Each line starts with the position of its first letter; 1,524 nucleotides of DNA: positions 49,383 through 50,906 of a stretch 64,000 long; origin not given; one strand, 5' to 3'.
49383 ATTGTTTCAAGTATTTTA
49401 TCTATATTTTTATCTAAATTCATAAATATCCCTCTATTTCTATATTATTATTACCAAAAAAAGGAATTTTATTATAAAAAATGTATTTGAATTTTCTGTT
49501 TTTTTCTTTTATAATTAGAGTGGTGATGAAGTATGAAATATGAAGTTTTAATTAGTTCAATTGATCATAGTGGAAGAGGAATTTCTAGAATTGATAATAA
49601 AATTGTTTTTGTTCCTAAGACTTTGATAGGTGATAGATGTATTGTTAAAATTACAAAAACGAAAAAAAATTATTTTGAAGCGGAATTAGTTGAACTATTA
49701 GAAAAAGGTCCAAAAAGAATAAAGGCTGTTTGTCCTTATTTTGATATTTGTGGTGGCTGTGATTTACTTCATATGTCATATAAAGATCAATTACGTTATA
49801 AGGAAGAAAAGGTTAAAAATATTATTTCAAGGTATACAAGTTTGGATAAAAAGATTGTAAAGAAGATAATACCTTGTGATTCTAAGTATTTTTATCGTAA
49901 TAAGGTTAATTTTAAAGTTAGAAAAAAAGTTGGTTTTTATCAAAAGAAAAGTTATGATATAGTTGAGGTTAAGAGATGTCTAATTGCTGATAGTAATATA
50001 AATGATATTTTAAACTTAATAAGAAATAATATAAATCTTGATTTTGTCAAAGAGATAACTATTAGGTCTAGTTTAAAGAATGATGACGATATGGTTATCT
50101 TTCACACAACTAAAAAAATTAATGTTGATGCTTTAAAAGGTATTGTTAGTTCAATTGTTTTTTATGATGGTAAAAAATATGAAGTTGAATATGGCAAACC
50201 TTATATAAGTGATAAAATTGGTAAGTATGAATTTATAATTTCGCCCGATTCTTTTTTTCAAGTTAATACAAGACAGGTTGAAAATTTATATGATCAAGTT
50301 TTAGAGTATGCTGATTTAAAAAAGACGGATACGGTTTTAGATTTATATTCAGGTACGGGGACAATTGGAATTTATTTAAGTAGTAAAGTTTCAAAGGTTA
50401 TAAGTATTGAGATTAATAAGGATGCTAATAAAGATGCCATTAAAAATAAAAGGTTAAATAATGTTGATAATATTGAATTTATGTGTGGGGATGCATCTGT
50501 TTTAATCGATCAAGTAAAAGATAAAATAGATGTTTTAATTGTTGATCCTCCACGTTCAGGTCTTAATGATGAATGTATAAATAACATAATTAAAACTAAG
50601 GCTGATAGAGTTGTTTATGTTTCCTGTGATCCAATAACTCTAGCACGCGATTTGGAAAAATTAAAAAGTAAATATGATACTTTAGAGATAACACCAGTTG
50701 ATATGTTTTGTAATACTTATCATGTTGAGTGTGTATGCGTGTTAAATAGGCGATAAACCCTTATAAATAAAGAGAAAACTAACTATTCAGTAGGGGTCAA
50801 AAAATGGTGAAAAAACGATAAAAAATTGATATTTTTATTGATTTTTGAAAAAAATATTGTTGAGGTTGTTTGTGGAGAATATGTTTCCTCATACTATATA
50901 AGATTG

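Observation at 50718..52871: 2.1-kb insertion (two paralogous P-loop kinases plus a HAD phosphatase) at the 3' end of rlmD, flanked by 17-bp direct repeats and a displaced rlmD 3' remnant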

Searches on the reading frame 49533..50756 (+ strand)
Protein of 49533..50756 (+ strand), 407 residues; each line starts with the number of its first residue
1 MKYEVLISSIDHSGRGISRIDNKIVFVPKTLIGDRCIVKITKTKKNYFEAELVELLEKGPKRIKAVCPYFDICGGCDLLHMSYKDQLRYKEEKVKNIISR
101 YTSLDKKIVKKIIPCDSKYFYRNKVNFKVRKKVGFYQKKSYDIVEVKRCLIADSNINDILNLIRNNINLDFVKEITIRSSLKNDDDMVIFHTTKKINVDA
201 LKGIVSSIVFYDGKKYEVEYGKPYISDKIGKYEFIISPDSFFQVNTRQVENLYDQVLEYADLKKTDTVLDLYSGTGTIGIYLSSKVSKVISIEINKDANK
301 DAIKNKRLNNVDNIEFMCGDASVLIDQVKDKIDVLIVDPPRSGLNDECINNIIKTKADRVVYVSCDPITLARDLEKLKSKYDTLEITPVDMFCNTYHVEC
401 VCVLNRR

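Call 4: search_protein_families(library=pfam, proteins=[window:49533-50756:+], max_evalue=0.1)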
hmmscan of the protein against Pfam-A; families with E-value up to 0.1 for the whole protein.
window:49533-50756:+ (407 aa): 19 families
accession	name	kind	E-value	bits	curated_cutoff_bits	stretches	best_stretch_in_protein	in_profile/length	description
PF05958.17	tRNA_U5-meth_tr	-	2.2e-24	86.6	23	1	227-406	167-356/357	tRNA (Uracil-5-)-methyltransferase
PF13847.12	Methyltransf_31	-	3.2e-11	43.5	27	1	263-380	2-125/145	Methyltransferase domain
PF01938.26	TRAM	-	4.1e-11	43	21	1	3-53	8-61/61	TRAM domain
PF09445.16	Methyltransf_15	-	1.1e-07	32.1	22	1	267-344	3-84/165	RNA cap guanine-N2 methyltransferase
PF05175.20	MTS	-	2.5e-07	30.9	23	1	262-353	29-123/170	Methyltransferase small domain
PF03602.21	Cons_hypoth95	-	3.2e-07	30.6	24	1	264-354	41-138/182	Conserved hypothetical protein 95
PF02475.24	TRM5-TYW2_MTfase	-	7e-07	29.8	28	1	263-341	35-114/164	TRM5/TYW2 methyltransferase domain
PF13649.12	Methyltransf_25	-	2.7e-05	25.2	27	1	268-336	1-69/97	Methyltransferase domain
PF01135.25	PCMT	-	3.9e-05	23.9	20.3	1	252-321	61-133/210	Protein-L-isoaspartate(D-aspartate) O-methyltransferase (PCMT)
PF00398.26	RrnaAD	-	9.7e-05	22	24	1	250-300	16-66/263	Ribosomal RNA adenine dimethylase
PF01209.24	Ubie_methyltran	-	0.00035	20.4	20.1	1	256-336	39-121/233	ubiE/COQ5 methyltransferase family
PF01555.25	N6_N4_Mtase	-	0.00065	20.2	26.7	1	262-301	179-218/221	DNA methylase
PF13679.12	Methyltransf_32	-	0.0023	18.3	27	1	247-365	4-135/143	Methyltransferase domain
PF02390.23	Methyltransf_4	-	0.0088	16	24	1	267-330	4-70/173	Putative methyltransferase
PF02086.21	MethyltransfD12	-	0.009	16.2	22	0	251-297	7-53/253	D12 class N6 adenine-specific DNA methyltransferase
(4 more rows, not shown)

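Call 5: search_protein_families(library=ncbifam, proteins=[window:49533-50756:+], max_evalue=0.1)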
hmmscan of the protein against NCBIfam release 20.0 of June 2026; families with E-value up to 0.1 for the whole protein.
window:49533-50756:+ (407 aa): 45 families (the best 25 are shown)
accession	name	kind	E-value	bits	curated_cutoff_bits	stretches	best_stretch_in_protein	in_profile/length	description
TIGR00479.1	rumA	equivalog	7.8e-96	321.5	183.55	2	201-399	232-432/432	23S rRNA (uracil(1939)-C(5))-methyltransferase RlmD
NF009639.0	PRK13168.1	equivalog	1.2e-73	248.6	458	1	3-406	17-445/446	23S rRNA (uracil(1939)-C(5))-methyltransferase RlmD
NF002909.0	PRK03522.2-1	equivalog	3.1e-40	138.5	553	2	229-406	197-373/374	23S rRNA (uracil(747)-C(5))-methyltransferase RlmC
NF002910.0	PRK03522.2-3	equivalog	1.6e-37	129.4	558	2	225-407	195-383/383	23S rRNA (uracil(747)-C(5))-methyltransferase RlmC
TIGR02085.1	meth_trns_rumB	equivalog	5.8e-29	101.2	429.5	1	230-405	199-373/374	23S rRNA (uracil(747)-C(5))-methyltransferase RlmC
TIGR02143.1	trmA_only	equivalog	6.3e-25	87.9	334.65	1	82-407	1-352/352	tRNA (uridine(54)-C5)-methyltransferase TrmA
NF002913.0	PRK03522.2-6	equivalog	1e-18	67.8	537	2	315-406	249-340/342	23S rRNA (uracil(747)-C(5))-methyltransferase RlmC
NF011529.0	PRK14968.1-3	equivalog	6.1e-13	48.6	162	1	257-352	27-120/198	putative methyltransferase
TIGR03534.1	RF_mod_PrmC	equivalog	2.2e-11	43.7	199.1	1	250-340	74-165/253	peptide chain release factor N(5)-glutamine methyltransferase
NF053605.1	PyTRAM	equivalog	1.4e-10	40.7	85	1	2-48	7-53/56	TRAM domain-containing RNA chaperone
TIGR00537.1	hemK_rel_arch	hypoth_equivalog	9.2e-09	35.2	87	1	263-347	18-98/179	HemK2/MTQ2 family protein methyltransferase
NF011528.0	PRK14968.1-2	equivalog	3.1e-08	33.4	171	1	254-341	28-117/205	putative methyltransferase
NF047730.1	tRNAMtaseTrm5b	equivalog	3e-07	29.9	600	1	262-341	179-256/330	tRNA (guanine(37)-N1)-methyltransferase Trm5b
TIGR02469.1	CbiT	equivalog_domain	3.7e-07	30.5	78.3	1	255-338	10-95/124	precorrin-6Y C5,15-methyltransferase (decarboxylating) subunit CbiT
NF053718.1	23SC1962Mtase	equivalog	4.8e-07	28.8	575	1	264-341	210-290/383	23S rRNA (cytosine(1962)-C(5))-methyltransferase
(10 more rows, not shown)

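Call 7: find_encoding_contigs(protein=window:49533-50756:+, flank=6000, max_places=8)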
Protein window:49533-50756:+ (407 aa): 10 contigs read that carry it; 6 places shown.
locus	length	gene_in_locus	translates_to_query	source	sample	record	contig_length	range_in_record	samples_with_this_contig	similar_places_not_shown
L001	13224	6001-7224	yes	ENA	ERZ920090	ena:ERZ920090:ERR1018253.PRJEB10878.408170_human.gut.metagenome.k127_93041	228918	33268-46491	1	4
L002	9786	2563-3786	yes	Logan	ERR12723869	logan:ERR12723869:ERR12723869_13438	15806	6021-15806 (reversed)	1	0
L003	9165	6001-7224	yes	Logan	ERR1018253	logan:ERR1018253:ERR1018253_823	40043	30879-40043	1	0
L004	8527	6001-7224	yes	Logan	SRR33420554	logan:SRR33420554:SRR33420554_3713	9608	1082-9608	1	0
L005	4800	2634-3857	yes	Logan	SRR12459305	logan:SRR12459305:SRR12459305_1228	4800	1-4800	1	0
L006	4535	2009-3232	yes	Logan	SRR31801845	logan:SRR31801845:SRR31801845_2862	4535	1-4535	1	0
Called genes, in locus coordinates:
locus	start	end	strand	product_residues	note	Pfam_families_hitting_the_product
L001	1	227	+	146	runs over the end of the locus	-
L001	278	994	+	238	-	PF01479:S4, PF00849:PseudoU_synth_2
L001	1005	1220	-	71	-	PF00037:Fer4 (faint), PF13459:Fer4_15, PF13370:Fer4_13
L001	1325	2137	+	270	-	-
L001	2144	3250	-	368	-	PF03845:Spore_permease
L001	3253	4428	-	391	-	PF25198:Spore_GerAC_N, PF05504:Spore_GerAC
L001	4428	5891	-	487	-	PF03323:GerA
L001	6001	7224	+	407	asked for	PF01938:TRAM, PF05958:tRNA_U5-meth_tr, PF02475:TRM5-TYW2_MTfase (weak), PF03602:Cons_hypoth95 (weak), PF05175:MTS (weak), PF09445:Methyltransf_15 (weak), PF13847:Methyltransf_31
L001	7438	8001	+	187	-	PF13238:AAA_18 (weak)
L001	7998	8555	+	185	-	-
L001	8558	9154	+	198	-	PF00702:Hydrolase, PF13419:HAD_2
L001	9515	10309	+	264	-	PF00768:Peptidase_S11 (faint), PF13354:Beta-lactamase2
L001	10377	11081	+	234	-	PF05116:S6PP, PF08282:Hydrolase_3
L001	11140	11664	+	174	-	PF01966:HD (weak)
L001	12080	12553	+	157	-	PF02464:CinA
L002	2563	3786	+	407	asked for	PF01938:TRAM, PF05958:tRNA_U5-meth_tr, PF02475:TRM5-TYW2_MTfase (weak), PF03602:Cons_hypoth95 (weak), PF05175:MTS (weak), PF09445:Methyltransf_15 (weak), PF13847:Methyltransf_31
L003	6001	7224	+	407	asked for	PF01938:TRAM, PF05958:tRNA_U5-meth_tr, PF02475:TRM5-TYW2_MTfase (weak), PF03602:Cons_hypoth95 (weak), PF05175:MTS (weak), PF09445:Methyltransf_15 (weak), PF13847:Methyltransf_31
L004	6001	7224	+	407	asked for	PF01938:TRAM, PF05958:tRNA_U5-meth_tr, PF02475:TRM5-TYW2_MTfase (weak), PF03602:Cons_hypoth95 (weak), PF05175:MTS (weak), PF09445:Methyltransf_15 (weak), PF13847:Methyltransf_31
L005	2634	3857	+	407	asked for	PF01938:TRAM, PF05958:tRNA_U5-meth_tr, PF02475:TRM5-TYW2_MTfase (weak), PF03602:Cons_hypoth95 (weak), PF05175:MTS (weak), PF09445:Methyltransf_15 (weak), PF13847:Methyltransf_31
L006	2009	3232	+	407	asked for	PF01938:TRAM, PF05958:tRNA_U5-meth_tr, PF02475:TRM5-TYW2_MTfase (weak), PF03602:Cons_hypoth95 (weak), PF05175:MTS (weak), PF09445:Methyltransf_15 (weak), PF13847:Methyltransf_31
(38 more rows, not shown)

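Call 11: find_related_loci(query=window:49533-50756:+, collection=genome_contigs, flank=7000)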
Query window:49533-50756:+ (407 aa) in genome_contigs; peptide patterns used: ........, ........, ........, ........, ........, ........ (x = any residue, [..] = any of these).
102 stretches matched a pattern; 16 encode a relative of the query (tblastn E <= 1e-3); 16 distinct loci.
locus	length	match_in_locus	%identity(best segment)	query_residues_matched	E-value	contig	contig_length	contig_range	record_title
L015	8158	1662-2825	50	4-406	8e-113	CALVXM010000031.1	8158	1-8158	MAG: uncultured Bacilli bacterium isolate BRZ_SN__bin108 genome assembly, contig: BRZ_SN__NODE_11127_length_8158_cov_6.8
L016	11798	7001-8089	44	5-406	1e-99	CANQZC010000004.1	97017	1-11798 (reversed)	MAG: uncultured Bacilli bacterium isolate Lapin-018__bin68 genome assembly, contig: Lapin-018__NODE_153_length_97017_cov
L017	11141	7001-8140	45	10-404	3e-97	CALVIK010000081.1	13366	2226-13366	MAG: uncultured Bacilli bacterium isolate E08__bin338 genome assembly, contig: E08__k127_668028, whole genome shotgun se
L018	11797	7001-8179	42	3-407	2e-92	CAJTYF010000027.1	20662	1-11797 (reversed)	MAG TPA_asm: uncultured Bacilli bacterium isolate MGBC121705 genome assembly, contig: MGBC121705.27, whole genome shotgu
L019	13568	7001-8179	40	3-407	1e-87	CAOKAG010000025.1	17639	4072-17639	MAG TPA_asm: uncultured Tenericutes bacterium isolate SRR15730524_bin.8_metawrap_v1.3_MAG genome assembly, contig: NODE.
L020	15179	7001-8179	40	3-407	2e-87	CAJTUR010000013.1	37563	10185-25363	MAG TPA_asm: uncultured Bacilli bacterium isolate MGBC108787 genome assembly, contig: MGBC108787.13, whole genome shotgu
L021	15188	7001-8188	41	4-407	1e-86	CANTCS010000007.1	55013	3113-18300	MAG TPA_asm: uncultured Mollicutes bacterium isolate SRR15510240_bin.35_metawrap_v1.3_MAG genome assembly, contig: NODE.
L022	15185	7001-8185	40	3-404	4e-84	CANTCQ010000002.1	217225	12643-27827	MAG TPA_asm: uncultured Tenericutes bacterium isolate SRR15510219_bin.6_metawrap_v1.3_MAG genome assembly, contig: NODE.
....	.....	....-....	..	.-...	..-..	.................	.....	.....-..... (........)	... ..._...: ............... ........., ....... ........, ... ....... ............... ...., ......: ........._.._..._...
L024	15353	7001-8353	36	4-406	2e-78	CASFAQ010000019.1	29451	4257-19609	uncultured Eubacteriales bacterium isolate O94_L4_311311_idba_bin.109 genome assembly, contig: O94_L4_311311_idba_bin.10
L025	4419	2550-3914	37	5-406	2e-78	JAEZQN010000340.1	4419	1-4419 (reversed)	MAG: Bacillota bacterium isolate OH_CFB_97 k127_1277903, whole genome shotgun sequence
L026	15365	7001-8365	35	5-406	2e-75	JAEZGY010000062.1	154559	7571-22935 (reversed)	MAG: Bacillota bacterium isolate OH_CDB_116 k127_247047, whole genome shotgun sequence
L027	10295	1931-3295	32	7-406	3e-71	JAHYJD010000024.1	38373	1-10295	MAG: Bacteroidales bacterium isolate KA13 NODE_603_length_38373_cov_10.986038, whole genome shotgun sequence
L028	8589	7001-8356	36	4-407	5e-70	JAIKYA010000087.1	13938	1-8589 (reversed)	MAG: Lachnospiraceae bacterium isolate RUI469 k141_8471970_flag=0_multi=61.9558_len=13938, whole genome shotgun sequence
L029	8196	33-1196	35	73-407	1e-63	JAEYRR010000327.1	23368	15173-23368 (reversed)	MAG: Bacillota bacterium isolate OH_CBB_67 k127_1395336, whole genome shotgun sequence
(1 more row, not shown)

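Call 21: search_protein_families(library=padloc, proteins=[L018:8635-9186:+, L018:9101-10012:+, L018:10026-11333:+], max_evalue=0.01)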
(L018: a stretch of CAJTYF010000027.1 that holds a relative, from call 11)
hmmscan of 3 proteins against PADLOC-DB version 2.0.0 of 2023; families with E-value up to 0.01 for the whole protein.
L018:8635-9186:+ (183 aa): 13 families
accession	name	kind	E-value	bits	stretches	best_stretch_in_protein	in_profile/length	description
PDLC02238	AbiEi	-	2e-67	224.4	1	4-182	1-179/180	AbiEi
PDLC02225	AbiEi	-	5.4e-31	105.9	1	6-152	20-166/198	AbiEi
PDLC02248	AbiEi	-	2.4e-19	67.8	1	9-151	21-168/198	AbiEi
PDLC02265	AbiEi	-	4.7e-16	57.1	1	7-151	18-168/198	AbiEi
PDLC02275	AbiEi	-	6.4e-15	53.7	1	3-167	10-168/184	AbiEi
PDLC02245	AbiEi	-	3.1e-13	47.9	1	3-152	10-165/194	AbiEi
PDLC02283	AbiEi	-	1.3e-12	45.9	1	9-141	23-161/201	AbiEi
PDLC02254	AbiEi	-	7.7e-12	43.3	1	5-132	17-149/197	AbiEi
PDLC02263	AbiEi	-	4.4e-10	37.8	1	9-154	67-218/244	AbiEi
PDLC02239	AbiEi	-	2.5e-08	31.9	1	7-137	13-150/195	AbiEi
PDLC02262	AbiEi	-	4.5e-06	24.4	1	25-155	45-184/206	AbiEi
PDLC02253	AbiEi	-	9.9e-05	20.4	1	5-91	17-103/112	AbiEi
PDLC02267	AbiEi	-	0.00083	16.9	1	16-170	35-187/252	AbiEi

L018:9101-10012:+ (303 aa): 16 families
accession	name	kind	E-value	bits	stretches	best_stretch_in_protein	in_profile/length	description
PDLC02310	AbiEii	-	9e-105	347.9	1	31-296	2-264/265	AbiEii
PDLC02288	AbiEii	-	1.9e-28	97.2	1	35-298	17-274/294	AbiEii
PDLC02291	AbiEii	-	8.5e-12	43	1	35-237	23-215/310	AbiEii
PDLC02304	AbiEii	-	1.2e-11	43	1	56-296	28-257/260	AbiEii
PDLC02312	AbiEii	-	3e-10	37.6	1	58-238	39-222/299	AbiEii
PDLC02306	AbiEii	-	7e-10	37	2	51-115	20-83/280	AbiEii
PDLC02319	AbiEii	-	1.5e-09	35.9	1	59-237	6-178/241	AbiEii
PDLC02326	AbiEii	-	2.5e-07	28.8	1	55-140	31-117/133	AbiEii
PDLC02318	AbiEii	-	3.5e-05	21.3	1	35-161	7-123/280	AbiEii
PDLC02293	AbiEii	-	7.1e-05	20.5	1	35-247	6-218/270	AbiEii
PDLC02305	AbiEii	-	0.00028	18.2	1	30-235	3-204/306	AbiEii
PDLC02308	AbiEii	-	0.00035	18.3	1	207-262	173-231/279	AbiEii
PDLC02292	AbiEii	-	0.0013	16.6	0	185-247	168-231/283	AbiEii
PDLC02300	AbiEii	-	0.002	15.7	1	51-99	21-67/259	AbiEii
PDLC02314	AbiEii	-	0.0021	15.4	1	47-236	29-217/290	AbiEii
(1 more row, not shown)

L018:10026-11333:+ (435 aa): 2 families
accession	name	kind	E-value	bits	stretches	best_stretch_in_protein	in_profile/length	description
PDLC04995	PDC-S32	-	1e-49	167.6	1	267-435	126-300/301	-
PDLC04997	PDC-S32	-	0.00021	19.1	1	171-406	9-253/285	-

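Call 22: search_protein_families(library=pfam, proteins=[L018:8635-9186:+, L018:9101-10012:+, L018:10026-11333:+], max_evalue=0.01)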
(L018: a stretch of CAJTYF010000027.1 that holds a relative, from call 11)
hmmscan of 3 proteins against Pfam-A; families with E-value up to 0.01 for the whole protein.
L018:8635-9186:+ (183 aa): 0 families

L018:9101-10012:+ (303 aa): 1 family
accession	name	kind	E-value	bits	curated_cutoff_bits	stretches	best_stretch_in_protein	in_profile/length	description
PF08843.17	AbiEii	-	5.5e-19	69.5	22.5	1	58-245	2-191/238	Nucleotidyl transferase AbiEii toxin, Type IV TA system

L018:10026-11333:+ (435 aa): 2 families
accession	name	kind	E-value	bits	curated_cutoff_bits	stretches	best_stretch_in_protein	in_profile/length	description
PF18860.6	AbiJ_NTD3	-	1.5e-52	177.9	32.5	1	13-167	2-143/167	AbiJ N-terminal domain 3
PF18863.6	AbiJ_NTD4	-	3.5e-09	37.7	34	1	172-308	3-141/152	AbiJ N-terminal domain 4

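Call 70: list_cluster_members(proteins=[window:49533-50756:+, window:50970-51533:+, window:52090-52686:+, window:31374-33437:+, window:33642-35870:+])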
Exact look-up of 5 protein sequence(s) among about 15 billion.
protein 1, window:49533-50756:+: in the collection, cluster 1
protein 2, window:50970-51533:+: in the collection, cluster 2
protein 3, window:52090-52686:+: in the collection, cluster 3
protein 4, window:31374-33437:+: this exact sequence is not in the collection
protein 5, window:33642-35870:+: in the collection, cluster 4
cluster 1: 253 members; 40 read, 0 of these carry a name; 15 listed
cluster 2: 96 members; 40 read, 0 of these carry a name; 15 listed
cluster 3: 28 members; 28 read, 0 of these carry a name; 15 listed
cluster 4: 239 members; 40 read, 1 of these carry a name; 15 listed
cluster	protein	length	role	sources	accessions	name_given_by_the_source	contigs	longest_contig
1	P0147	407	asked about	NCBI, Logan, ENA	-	-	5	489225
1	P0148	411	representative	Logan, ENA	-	-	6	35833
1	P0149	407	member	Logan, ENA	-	-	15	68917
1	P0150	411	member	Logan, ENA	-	-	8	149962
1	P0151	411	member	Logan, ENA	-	-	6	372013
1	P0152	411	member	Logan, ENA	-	-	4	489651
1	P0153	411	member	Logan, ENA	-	-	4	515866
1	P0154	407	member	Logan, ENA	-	-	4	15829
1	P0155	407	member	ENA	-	-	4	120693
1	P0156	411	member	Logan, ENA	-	-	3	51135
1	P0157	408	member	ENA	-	-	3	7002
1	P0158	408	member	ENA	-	-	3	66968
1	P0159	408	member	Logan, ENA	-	-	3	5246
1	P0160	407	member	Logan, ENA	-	-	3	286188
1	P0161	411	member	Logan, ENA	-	-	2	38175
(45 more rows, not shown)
